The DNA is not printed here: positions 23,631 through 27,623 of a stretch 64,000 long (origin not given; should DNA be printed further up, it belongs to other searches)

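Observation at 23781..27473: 1230-aa tail-anchored giant paralogue: exported-looking architecture with no N-terminal signal peptide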

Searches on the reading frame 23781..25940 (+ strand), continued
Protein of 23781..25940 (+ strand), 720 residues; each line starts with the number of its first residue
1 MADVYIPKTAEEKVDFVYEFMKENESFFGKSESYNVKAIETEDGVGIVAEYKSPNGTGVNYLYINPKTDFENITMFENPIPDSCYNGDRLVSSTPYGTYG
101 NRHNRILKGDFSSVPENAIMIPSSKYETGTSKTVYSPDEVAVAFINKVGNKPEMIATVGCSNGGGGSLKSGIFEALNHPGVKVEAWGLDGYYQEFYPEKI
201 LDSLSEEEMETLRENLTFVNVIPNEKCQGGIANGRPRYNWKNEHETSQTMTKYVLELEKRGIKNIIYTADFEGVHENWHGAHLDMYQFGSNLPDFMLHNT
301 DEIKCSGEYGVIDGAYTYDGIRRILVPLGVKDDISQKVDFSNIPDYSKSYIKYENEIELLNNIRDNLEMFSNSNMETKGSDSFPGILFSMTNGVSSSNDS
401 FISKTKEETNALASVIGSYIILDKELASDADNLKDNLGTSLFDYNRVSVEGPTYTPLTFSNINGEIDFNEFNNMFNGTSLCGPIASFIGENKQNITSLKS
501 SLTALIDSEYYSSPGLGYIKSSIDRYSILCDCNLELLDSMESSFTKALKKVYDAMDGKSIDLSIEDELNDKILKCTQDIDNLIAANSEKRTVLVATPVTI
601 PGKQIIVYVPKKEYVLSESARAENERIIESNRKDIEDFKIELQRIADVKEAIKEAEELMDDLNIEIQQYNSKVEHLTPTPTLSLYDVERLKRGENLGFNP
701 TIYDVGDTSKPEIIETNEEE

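Call 69: predict_structure(alignment_id=A4)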
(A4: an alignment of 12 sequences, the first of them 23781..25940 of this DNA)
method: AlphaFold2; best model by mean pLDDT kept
length: 720 residues; sequences in the alignment: 12
mean_pLDDT: 60.9   pTM: 0.39
mean pLDDT of the five models: 60.9, 60.4, 59.7, 58.5, 57.3
residues with pLDDT >= 90: 21; 70-90: 292; 50-70: 167; < 50: 240
segments of 3 or more residues with pLDDT < 50: 1-3, 79-98, 125-134, 226-248, 271-352, 378-380, 423-461, 512-515, 597-608, 681-720
pLDDT, mean of each block of 10 residues (from residue 1): 62 88 81 86 87 65 83 64 31 39 75 76 48 56 80 76 64 80 73 62 77 75 48 37 47 62 66 32 24 27 25 42 39 27 29 56 70 50 63 67 68 57 45 32 30 30 63 79 79 84 74 53 77 85 86 83 85 90 79 49 46 68 87 90 84 79 75 64 37 32 27 31
secondary structure, 60 per line:
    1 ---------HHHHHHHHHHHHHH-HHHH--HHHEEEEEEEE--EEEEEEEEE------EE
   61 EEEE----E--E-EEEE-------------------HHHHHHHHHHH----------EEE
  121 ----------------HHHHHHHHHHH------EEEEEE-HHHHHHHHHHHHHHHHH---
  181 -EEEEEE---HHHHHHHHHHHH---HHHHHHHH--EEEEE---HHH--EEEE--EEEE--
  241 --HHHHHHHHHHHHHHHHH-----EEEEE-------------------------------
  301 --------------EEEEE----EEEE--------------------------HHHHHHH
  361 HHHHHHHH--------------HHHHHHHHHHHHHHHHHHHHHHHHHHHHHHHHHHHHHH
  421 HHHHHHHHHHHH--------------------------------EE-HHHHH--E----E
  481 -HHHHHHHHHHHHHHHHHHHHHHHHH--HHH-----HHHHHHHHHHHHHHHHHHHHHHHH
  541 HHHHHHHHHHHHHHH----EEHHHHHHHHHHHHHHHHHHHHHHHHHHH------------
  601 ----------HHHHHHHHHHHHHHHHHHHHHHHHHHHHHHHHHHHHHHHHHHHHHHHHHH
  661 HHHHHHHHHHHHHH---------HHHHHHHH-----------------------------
elements in order (helices of 4 or more, strands of 3 or more residues): H10-23 H25-28 E34-41 E44-52 E59-64 E74-77 H97-107 E118-120 H137-147 E154-159 H161-177 E182-187 H191-202 H206-213 E216-220 E229-232 E235-238 H243-259 E265-269 E315-319 E324-327 H354-368 H383-432 H468-472 H482-506 H517-555 H562-588 H611-674 H684-691
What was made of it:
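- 23793..24710 (+): N-terminal α/β serine-hydrolase-like domain (aa ~5-310). Nucleophile elbow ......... at aa 158-166 with Ser161 (codon 24261-24263). Candidate Asp189 and His275/279. The AF2 α/β model has pLDDT 65-88 (call 69).
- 24813..25085 (+): Module X, first part (X1, aa ~345-435): two helices, one about 50 aa long. AF2 helices 354-368 and 383-432 (call 69).
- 25170..25850 (+): Module X, second part (X2, aa 464-690), the LXG-like helical bundle. It starts at the most conserved motif (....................). The L-x-G position reads S-S-P-G at aa 512-515. A hydrophobic beta-hairpin lies at aa 590-613. AF2 helices have pLDDT 75-90 (call 69).
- On LXG polymorphic toxin (Pfam PF04740): The AF2 model is not good enough to place the turn (call 69).
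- The AF2 model is only of moderate confidence (mean pLDDT 61; call 69).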

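Call 71: fold_search(model_id=the predicted structure, library=pdb)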
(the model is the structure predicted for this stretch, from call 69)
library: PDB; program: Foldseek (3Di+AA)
matches with E <= 10: 809; with E <= 0.001: 0
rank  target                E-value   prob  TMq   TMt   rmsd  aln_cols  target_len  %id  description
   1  3fcx_A                6.7e-03  0.90  0.15  0.32  10.2       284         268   12  Crystal structure of human esterase D (released 2008-12-09)
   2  3fcx_B                6.7e-03  0.87  0.15  0.29  10.1       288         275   12  Crystal structure of human esterase D (released 2008-12-09)
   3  4e14                  1.3e-02  0.63  0.12  0.24  13.3       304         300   11  Crystal structure of kynurenine formamidase conjugated with phenylmethylsulfonyl fluoride (released 2012-06-27)
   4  4rl4_B                1.6e-02  0.63  0.10  0.27  13.8       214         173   10  Crystal structure of GTP cyclohydrolase II from Helicobacter pylori 26695 (released 2015-08-26)
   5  3wj2_B                2.4e-02  0.44  0.12  0.23  16.4       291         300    9  Crystal structure of ESTFA (FE-lacking apo form) (released 2014-07-30)
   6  3nuz_F                3.1e-02  0.23  0.11  0.17  17.8       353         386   12  Crystal structure of a putative acetyl xylan esterase (BF1801) from Bacteroides fragilis NCTC 9343 at 2.30 A resolutio (released 2010-08-04)
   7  4e11                  3.3e-02  0.41  0.12  0.23  13.4       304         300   11  Crystal structure of kynurenine formamidase from Drosophila melanogaster (released 2012-06-27)
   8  3hai_A                3.5e-02  0.66  0.09  0.20  15.2       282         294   10  Crystal structure of human PACSIN1 F-BAR domain (P21 lattice) (released 2009-06-16)
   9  8a1g_A                3.6e-02  0.87  0.12  0.30  10.6       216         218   15  Structure of the SNX1-SNX5 complex (released 2023-06-14)
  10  5lk6_A                3.6e-02  0.38  0.12  0.23  17.7       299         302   12  Crystal structure of a lipase carboxylesterase from Sulfolobus islandicus (released 2017-08-02)
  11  4xvc_A                4.2e-02  0.51  0.12  0.23  16.9       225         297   16  Crystal structure of an esterase from the bacterial hormone-sensitive lipase (HSL) family (released 2015-03-25)
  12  9uhd                  4.4e-02  0.87  0.12  0.30  10.8       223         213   12  Structure of FAM92A BAR domain (released 2025-07-16)
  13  2efl                  4.7e-02  0.51  0.09  0.19  23.8       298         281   10  Crystal structure of the EFC domain of formin-binding protein 17 (released 2007-05-29)
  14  3aio_A                4.7e-02  0.51  0.14  0.28  17.4       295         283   12  R267K mutant of a HSL-like carboxylesterase from Sulfolobus tokodaii (released 2011-06-08)
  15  5c1f_A                4.9e-02  0.57  0.12  0.22  19.7       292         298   12  Structure of the Imp2 F-BAR domain (released 2016-01-27)
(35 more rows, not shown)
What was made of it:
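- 23793..24710 (+): The best Foldseek hits are esterases: 3fcx at E=6.7e-3, probability 0.90 (call 71).
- On Reverse T7SS lipase toxins (Tsl1/Tsl2): Foldseek's best hits are esterases, but at E=6.7e-3 with TM-score 0.3 (call 71).
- Weak Foldseek hits to AhlB and PaxB (E about 0.1, call 71). BAR domains score equally well in Foldseek, so the signal is generic for long helices (call 71).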

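Call 85: search_dna_similar(query=window:23781-25940:+, collection=plasmids, mode=protein, max_evalue=0.01, max_rows=10)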
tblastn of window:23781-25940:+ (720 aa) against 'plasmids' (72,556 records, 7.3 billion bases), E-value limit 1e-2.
No match.

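Call 86: search_dna_similar(query=window:23781-25940:+, collection=phages, mode=protein, max_evalue=0.01, max_rows=10)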
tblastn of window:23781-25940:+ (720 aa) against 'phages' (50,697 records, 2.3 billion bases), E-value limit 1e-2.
No match.

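Call 92: search_protein_families(library=ncbifam, proteins=[P0007, P0008, P0009, P0010, P0002, P0004], max_evalue=0.1)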
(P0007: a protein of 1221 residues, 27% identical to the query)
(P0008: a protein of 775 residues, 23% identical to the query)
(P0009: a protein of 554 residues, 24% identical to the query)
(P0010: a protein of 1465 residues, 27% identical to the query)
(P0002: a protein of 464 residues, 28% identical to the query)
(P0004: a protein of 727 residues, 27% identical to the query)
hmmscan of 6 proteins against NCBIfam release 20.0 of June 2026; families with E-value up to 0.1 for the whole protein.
P0007 (1221 aa): 2 families
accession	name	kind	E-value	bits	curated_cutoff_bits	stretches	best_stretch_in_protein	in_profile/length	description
NF052504.1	sll1863_fam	domain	0.01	16.1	35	0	592-640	8-54/93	sll1863 family stress response protein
NF040697.1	VPA1267_fam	equivalog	0.064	13.4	90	0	589-638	91-140/143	VPA1267 family protein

P0008 (775 aa): 4 families
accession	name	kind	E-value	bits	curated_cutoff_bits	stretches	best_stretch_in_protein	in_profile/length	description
TIGR02169.1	SMC_prok_A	equivalog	0.0072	14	729.4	1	431-574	770-912/1165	chromosome segregation protein SMC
NF045487.1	ASRP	equivalog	0.017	13.7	300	1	459-571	149-261/593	archaea-specific SMC-related protein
TIGR00996.1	Mtu_fam_mce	paralog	0.077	12.2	140.5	0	519-565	173-219/291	MCE family protein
NF040697.1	VPA1267_fam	equivalog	0.096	12.8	90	0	511-545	91-125/143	VPA1267 family protein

P0009 (554 aa): 0 families

P0010 (1465 aa): 0 families

P0002 (464 aa): 0 families

P0004 (727 aa): 1 family
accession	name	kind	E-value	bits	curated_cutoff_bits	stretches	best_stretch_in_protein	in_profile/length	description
NF047452.1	PerABupregLA3478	equivalog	0.091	12.4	400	0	442-475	87-120/218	LA_3478 family PerA/PerB upregulated protein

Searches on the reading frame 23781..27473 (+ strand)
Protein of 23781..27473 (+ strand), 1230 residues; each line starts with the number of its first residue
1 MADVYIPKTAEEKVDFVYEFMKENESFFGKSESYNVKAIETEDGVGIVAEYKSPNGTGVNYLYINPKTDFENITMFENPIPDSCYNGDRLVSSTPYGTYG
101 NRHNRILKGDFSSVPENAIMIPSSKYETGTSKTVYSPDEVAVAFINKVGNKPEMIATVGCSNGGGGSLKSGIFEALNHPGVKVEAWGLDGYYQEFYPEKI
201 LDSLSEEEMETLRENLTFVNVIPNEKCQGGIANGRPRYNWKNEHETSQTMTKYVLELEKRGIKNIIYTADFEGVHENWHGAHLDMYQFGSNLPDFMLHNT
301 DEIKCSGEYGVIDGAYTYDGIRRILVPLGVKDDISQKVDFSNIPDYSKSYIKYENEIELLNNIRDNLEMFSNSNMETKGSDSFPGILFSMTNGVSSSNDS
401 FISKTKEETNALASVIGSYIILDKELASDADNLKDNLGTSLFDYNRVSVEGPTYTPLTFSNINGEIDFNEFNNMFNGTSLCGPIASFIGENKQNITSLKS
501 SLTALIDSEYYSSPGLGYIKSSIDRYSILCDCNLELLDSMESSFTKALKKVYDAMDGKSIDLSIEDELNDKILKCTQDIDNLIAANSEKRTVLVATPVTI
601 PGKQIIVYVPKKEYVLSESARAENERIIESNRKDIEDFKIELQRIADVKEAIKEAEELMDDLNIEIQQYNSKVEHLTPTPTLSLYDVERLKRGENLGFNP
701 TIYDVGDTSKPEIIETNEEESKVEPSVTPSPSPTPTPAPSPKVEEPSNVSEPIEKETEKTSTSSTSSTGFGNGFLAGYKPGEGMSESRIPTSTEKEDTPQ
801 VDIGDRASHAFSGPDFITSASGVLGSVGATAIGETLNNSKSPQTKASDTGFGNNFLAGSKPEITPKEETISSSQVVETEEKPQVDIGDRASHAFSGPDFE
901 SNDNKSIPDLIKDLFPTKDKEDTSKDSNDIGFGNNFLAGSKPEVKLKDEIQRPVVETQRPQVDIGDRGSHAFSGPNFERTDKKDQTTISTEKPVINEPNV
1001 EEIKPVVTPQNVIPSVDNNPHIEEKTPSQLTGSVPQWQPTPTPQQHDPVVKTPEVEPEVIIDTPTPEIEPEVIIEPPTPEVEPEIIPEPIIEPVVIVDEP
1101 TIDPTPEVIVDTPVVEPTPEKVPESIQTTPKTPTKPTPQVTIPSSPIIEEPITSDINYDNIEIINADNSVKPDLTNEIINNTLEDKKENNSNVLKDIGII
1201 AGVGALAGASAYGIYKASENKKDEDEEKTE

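Call 5: search_protein_families(library=pfam, proteins=[window:23781-27473:+], max_evalue=0.01)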
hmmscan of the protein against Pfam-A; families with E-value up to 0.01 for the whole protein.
window:23781-27473:+ (1230 aa): 0 families

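Call 7: find_homologous_proteins(query=window:23781-27470:+)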
Query window:23781-27470:+ (1230 aa): 1 proteins with E <= 0.001 among 8000 candidates.
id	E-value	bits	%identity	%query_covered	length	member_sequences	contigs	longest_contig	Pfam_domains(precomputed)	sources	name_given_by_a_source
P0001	0.0e+0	2747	100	100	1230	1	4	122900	-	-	-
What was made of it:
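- Tried and rejected: The full-length query found only itself (call 7).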

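Call 9: search_protein_families(library=ncbifam, proteins=[window:23781-27470:+], max_evalue=1)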
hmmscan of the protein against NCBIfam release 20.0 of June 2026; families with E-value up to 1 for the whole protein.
window:23781-27470:+ (1230 aa): 1 family
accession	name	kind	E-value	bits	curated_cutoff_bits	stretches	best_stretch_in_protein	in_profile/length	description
NF033928.1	alph_xenorhab_A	subfamily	0.00049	19.5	125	1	542-676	161-288/339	alpha-xenorhabdolysin family binary toxin subunit A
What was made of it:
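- On ClyA/XaxA alpha-pore-forming toxins: NF033928 gives 19.5 bits against a cut-off of 125 (call 9).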

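Call 12: find_encoding_contigs(protein=P0001, flank=10000, max_places=6)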
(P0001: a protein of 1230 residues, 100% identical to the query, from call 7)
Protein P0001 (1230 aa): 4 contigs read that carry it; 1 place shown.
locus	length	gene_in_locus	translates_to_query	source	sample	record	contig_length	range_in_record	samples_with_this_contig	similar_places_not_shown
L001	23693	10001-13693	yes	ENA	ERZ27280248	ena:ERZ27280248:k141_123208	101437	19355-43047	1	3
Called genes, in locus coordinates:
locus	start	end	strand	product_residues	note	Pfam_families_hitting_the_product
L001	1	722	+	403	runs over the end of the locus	PF01098:FTSW_RODA_SPOVE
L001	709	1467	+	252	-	-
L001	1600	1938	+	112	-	PF01245:Ribosomal_L19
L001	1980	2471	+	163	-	PF10502:Peptidase_S26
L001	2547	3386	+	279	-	PF10418:DHODB_Fe-S_bind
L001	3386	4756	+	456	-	PF14691:Fer4_20, PF01946:Thi4 (faint), PF00070:Pyr_redox (faint), PF01266:DAO (faint), PF07992:Pyr_redox_2, PF13450:NAD_binding_8, PF01593:Amino_oxidase (faint), PF13738:Pyr_redox_3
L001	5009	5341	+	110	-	PF24719:Imm33-like, PF09951:Imm33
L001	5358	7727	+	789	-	PF00122:E1-E2_ATPase, PF00702:Hydrolase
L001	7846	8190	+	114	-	-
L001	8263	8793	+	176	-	PF06210:DUF1003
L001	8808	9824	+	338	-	PF01595:CNNM, PF00571:CBS (weak)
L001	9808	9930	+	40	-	-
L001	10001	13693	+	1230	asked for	-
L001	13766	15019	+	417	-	PF04266:ASCH, PF01636:APH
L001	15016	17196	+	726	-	PF00403:HMA, PF00122:E1-E2_ATPase, PF00702:Hydrolase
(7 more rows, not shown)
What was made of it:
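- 23781..27473 (+): CDS of the 1230-aa protein, stop codon included. The identical protein (P0001) is found on 4-5 metagenome contigs (calls 7, 12).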
